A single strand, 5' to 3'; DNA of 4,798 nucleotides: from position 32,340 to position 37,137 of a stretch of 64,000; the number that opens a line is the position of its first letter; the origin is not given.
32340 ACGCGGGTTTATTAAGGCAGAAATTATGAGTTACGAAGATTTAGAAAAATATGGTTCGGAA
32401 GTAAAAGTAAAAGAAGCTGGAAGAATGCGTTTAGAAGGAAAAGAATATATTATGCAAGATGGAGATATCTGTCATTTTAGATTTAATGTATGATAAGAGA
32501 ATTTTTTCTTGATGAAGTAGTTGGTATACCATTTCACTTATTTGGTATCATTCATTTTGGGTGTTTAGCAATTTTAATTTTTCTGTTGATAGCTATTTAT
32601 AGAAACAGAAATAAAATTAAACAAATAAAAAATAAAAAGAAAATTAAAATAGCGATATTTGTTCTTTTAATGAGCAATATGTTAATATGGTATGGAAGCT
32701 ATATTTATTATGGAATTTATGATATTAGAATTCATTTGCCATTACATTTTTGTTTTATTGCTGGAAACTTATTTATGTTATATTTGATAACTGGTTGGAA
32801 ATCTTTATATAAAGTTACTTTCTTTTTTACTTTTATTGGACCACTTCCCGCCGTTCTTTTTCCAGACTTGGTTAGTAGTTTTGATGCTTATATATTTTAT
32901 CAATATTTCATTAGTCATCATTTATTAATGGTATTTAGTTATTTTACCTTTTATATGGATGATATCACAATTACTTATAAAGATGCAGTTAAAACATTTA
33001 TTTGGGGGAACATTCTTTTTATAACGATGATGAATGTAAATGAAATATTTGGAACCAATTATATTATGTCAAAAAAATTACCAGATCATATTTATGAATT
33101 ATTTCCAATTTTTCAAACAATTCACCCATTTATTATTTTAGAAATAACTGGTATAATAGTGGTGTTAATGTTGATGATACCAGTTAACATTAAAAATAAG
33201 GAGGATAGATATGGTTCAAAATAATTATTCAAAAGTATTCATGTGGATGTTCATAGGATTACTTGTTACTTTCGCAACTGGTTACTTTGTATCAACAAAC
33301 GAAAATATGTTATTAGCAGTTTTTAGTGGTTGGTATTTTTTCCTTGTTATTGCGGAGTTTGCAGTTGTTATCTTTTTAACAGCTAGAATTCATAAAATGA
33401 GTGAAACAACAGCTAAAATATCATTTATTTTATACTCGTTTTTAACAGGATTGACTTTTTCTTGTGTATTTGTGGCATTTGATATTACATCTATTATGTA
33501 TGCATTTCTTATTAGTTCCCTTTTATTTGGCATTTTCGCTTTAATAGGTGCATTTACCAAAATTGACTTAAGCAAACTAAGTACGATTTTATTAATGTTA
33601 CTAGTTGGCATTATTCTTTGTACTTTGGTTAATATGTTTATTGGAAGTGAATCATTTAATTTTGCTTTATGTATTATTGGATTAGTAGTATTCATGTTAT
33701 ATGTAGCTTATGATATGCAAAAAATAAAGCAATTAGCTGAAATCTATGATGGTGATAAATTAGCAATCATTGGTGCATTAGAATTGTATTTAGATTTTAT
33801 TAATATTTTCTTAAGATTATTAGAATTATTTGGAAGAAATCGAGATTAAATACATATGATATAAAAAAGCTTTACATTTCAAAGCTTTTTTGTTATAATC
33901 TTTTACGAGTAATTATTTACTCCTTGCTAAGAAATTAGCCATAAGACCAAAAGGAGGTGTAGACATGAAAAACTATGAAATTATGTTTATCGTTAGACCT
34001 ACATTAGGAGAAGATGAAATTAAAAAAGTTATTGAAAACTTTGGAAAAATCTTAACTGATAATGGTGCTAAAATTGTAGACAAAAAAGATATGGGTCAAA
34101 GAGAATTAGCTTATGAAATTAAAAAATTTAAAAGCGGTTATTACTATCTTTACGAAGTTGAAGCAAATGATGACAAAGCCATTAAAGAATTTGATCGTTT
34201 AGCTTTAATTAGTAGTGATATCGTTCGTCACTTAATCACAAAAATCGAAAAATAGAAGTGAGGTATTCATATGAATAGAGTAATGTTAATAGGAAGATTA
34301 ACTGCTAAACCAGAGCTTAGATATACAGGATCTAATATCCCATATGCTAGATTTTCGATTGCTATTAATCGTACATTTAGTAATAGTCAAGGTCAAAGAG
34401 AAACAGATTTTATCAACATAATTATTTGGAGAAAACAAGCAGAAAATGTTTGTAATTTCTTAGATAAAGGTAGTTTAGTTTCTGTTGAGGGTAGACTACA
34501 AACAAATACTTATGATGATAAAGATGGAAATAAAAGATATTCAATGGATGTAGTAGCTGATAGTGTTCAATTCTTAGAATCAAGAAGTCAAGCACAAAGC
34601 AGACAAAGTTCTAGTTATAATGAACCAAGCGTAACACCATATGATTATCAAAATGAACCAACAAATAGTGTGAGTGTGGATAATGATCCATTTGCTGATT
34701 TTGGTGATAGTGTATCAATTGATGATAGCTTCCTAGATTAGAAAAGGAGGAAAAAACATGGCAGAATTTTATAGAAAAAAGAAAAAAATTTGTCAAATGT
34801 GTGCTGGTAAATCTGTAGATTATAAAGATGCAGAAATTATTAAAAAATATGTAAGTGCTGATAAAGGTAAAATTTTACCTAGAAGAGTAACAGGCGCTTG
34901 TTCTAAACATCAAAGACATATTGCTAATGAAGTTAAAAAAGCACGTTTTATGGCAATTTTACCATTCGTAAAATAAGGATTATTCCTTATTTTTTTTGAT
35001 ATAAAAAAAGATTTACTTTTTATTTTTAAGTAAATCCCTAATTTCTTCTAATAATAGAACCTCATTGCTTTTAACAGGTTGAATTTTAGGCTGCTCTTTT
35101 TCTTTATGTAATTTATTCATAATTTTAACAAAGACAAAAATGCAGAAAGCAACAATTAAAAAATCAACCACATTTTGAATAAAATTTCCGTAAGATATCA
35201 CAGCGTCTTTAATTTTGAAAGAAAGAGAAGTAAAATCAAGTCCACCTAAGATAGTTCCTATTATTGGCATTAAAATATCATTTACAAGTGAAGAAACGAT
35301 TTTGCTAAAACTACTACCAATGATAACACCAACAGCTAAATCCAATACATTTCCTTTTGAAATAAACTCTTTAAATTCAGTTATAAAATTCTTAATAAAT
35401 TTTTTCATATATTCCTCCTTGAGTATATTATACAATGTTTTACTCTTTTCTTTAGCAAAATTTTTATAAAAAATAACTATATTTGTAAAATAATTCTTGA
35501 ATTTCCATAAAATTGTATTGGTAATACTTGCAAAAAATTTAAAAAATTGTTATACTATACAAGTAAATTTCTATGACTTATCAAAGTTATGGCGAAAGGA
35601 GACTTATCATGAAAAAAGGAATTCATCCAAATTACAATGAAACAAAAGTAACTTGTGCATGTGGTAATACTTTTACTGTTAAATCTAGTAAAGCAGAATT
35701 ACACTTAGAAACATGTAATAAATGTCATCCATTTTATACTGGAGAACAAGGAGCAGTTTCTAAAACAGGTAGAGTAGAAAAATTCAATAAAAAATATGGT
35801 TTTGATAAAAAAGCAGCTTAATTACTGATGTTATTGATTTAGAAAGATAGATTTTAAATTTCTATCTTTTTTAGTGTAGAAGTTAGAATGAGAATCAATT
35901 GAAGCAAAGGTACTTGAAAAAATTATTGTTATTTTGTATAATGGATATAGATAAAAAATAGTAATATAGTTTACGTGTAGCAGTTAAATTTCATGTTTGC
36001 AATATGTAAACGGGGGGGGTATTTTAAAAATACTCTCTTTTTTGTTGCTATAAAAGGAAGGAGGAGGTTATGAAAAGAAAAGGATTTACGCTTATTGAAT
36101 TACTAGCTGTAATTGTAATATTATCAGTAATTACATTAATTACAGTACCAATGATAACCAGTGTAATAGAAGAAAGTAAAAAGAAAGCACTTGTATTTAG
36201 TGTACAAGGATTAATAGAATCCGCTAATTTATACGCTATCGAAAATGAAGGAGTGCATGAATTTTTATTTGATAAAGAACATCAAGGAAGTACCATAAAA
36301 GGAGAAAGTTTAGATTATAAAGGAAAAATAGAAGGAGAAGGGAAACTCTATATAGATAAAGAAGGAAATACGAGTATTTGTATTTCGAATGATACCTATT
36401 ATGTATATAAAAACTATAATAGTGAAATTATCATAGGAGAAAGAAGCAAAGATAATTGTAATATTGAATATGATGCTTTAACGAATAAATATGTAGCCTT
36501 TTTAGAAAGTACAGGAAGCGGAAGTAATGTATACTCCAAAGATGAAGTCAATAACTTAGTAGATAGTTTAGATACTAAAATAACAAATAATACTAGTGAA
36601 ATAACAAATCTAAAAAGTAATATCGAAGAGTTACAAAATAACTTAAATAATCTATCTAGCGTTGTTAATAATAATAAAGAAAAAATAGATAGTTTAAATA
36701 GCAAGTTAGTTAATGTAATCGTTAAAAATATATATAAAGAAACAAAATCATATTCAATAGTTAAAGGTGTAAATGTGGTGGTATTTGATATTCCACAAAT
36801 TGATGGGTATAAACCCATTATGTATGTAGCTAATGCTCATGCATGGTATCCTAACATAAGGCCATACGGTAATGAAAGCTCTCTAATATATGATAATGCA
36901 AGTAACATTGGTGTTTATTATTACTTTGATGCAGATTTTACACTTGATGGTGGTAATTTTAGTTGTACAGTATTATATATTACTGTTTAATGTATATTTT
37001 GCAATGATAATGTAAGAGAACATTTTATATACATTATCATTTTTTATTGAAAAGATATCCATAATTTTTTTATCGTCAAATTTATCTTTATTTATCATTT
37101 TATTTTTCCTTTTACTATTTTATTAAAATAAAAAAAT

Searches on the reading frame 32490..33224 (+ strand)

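Call 16: search_protein_families(library=pfam, proteins=[window:32490-33224:+], max_evalue=0.001)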
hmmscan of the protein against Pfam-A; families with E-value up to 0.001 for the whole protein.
window:32490-33224:+ (244 aa): 1 family
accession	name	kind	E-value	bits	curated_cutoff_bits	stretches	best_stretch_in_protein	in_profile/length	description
PF14808.11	TMEM164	-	3e-28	99.3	25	1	18-229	2-216/217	TMEM164 family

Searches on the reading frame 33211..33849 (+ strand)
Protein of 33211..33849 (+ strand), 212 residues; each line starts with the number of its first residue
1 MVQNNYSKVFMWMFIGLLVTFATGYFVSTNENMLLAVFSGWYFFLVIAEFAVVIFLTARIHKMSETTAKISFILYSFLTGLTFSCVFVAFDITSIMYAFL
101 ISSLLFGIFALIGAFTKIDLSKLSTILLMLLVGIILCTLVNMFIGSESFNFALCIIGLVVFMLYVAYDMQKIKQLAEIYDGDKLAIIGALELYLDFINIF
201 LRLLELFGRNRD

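Call 16: search_protein_families(library=pfam, proteins=[window:33211-33849:+], max_evalue=0.001)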
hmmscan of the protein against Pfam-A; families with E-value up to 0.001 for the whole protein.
window:33211-33849:+ (212 aa): 1 family
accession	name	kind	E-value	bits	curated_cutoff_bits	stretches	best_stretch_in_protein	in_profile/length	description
PF01027.25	Bax1-I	-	2.7e-47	161.7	34.1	1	7-207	5-207/207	Inhibitor of apoptosis-promoting Bax1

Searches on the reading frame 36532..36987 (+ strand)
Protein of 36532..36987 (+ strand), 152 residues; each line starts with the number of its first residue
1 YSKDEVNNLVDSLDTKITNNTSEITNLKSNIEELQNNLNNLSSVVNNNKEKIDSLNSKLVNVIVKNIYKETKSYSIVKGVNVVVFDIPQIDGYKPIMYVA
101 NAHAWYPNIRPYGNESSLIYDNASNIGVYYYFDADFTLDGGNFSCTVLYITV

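Call 29: search_protein_families(library=phrogs, proteins=[window:36532-36987:+], max_evalue=0.01)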
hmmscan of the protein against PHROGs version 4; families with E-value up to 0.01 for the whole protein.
seq(152 aa): 10 families
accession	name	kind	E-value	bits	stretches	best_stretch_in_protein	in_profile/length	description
phrog_1775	-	head and packaging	2.9e-06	26.1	1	4-80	536-611/1609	minor head protein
phrog_1244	-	unknown function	0.00034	21.1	1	21-88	32-98/157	-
phrog_5328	-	unknown function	0.00035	21.9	1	4-56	19-71/101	-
phrog_5553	-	unknown function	0.00058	21.1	1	4-65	3-64/114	-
phrog_1219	-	tail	0.0032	18.2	1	6-78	80-153/233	tail needle protein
phrog_4623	-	unknown function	0.0037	17.8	1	3-60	162-216/329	-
phrog_2589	-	tail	0.0039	14.6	1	9-66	3370-3427/3686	tail protein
phrog_4780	-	unknown function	0.004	17.8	1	8-59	158-209/275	-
phrog_77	-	DNA, RNA and nucleotide metabolism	0.0061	16.1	1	5-61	482-537/967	SbcC-like subunit of palindrome specific endonuclease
phrog_739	-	lysis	0.0064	17.7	1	4-62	30-88/122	Rz-like spanin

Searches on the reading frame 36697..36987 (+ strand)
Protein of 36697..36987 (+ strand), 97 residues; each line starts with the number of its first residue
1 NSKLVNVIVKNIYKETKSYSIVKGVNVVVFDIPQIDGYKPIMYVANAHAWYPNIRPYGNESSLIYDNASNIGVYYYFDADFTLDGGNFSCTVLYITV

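Call 34: find_homologous_proteins(query=window:36697-36987:+, max_evalue=0.01)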
Query window:36697-36987:+: 1 candidates shared short words with the query, none scored E <= 0.01.

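Call 57: search_dna_similar(query=window:36697-36987:+, collection=phages, mode=protein, max_evalue=0.01, max_rows=15)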
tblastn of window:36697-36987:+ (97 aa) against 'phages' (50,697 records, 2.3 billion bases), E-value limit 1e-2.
No match.

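Call 84: find_related_loci(query=window:36697-36987:+, collection=viral_contigs, flank=8000)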
Query window:36697-36987:+ (97 aa) in viral_contigs; peptide patterns used: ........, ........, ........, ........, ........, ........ (x = any residue, [..] = any of these).
11 stretches matched a pattern, but none encodes a relative of the query by tblastn (E <= 1e-3).

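Call 95: search_solved_structures(query=window:36697-36987:+, max_evalue=1)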
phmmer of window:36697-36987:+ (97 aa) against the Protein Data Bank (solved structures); distinct sequences matched with E-value up to 1: 0.
